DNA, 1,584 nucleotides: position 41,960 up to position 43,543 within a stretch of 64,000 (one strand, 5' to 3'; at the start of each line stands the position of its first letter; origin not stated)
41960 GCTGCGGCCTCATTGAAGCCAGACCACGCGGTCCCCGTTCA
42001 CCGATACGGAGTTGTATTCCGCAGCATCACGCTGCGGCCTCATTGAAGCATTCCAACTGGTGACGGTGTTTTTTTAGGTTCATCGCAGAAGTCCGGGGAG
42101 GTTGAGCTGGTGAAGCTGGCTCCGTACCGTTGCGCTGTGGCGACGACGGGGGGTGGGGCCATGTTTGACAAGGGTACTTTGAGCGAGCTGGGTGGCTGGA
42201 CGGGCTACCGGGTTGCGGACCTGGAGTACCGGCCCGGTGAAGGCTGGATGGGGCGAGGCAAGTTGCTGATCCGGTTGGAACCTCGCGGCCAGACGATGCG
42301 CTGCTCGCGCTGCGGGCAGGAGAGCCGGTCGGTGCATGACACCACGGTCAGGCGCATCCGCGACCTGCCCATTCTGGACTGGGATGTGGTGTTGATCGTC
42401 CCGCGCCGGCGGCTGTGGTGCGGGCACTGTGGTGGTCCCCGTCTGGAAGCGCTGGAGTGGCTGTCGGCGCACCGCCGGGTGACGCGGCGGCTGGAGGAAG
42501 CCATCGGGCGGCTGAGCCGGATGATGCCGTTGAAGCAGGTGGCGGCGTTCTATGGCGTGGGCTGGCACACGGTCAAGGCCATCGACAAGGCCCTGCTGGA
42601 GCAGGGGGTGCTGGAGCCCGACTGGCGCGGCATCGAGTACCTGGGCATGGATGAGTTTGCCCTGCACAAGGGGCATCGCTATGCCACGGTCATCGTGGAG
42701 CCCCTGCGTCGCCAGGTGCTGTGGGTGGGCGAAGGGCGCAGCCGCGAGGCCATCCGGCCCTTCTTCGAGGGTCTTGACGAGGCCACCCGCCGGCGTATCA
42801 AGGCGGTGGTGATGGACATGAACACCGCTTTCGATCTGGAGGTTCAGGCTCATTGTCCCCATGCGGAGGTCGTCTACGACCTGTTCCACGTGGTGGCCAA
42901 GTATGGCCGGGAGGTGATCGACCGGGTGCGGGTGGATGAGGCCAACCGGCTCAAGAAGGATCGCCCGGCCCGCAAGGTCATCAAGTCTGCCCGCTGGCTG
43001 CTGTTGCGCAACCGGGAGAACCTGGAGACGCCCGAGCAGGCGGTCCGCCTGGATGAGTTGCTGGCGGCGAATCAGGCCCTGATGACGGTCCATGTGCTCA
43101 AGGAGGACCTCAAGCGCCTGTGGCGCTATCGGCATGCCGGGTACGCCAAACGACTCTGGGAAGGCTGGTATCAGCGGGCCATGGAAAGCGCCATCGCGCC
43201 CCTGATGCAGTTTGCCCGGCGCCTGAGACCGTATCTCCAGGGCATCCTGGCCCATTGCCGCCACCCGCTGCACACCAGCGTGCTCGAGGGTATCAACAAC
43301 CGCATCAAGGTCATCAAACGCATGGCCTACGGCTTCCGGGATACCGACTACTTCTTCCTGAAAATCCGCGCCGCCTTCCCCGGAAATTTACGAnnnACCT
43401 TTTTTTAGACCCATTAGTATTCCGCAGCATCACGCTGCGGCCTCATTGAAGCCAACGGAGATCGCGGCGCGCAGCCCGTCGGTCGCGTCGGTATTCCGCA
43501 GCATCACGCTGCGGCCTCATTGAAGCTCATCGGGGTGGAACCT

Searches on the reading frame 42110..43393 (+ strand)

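Call 10: search_protein_families(library=pfam, proteins=[window:42110-43393:+], max_evalue=0.01)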
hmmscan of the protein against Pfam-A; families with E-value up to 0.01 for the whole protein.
window:42110-43393:+ (428 aa): 3 families
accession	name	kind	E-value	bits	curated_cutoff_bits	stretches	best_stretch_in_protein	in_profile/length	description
PF01610.23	DDE_Tnp_ISL3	-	5.3e-69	233.1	23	1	178-419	1-240/240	Transposase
PF13542.12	HTH_Tnp_ISL3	-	1.2e-12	47.5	27.4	1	113-161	1-49/51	Helix-turn-helix domain of transposase family ISL3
PF14690.11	Zn_ribbon_ISL3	-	3.1e-08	34.3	25.5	1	62-107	2-47/47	zinc-finger of transposase IS204/IS1001/IS1096/IS1165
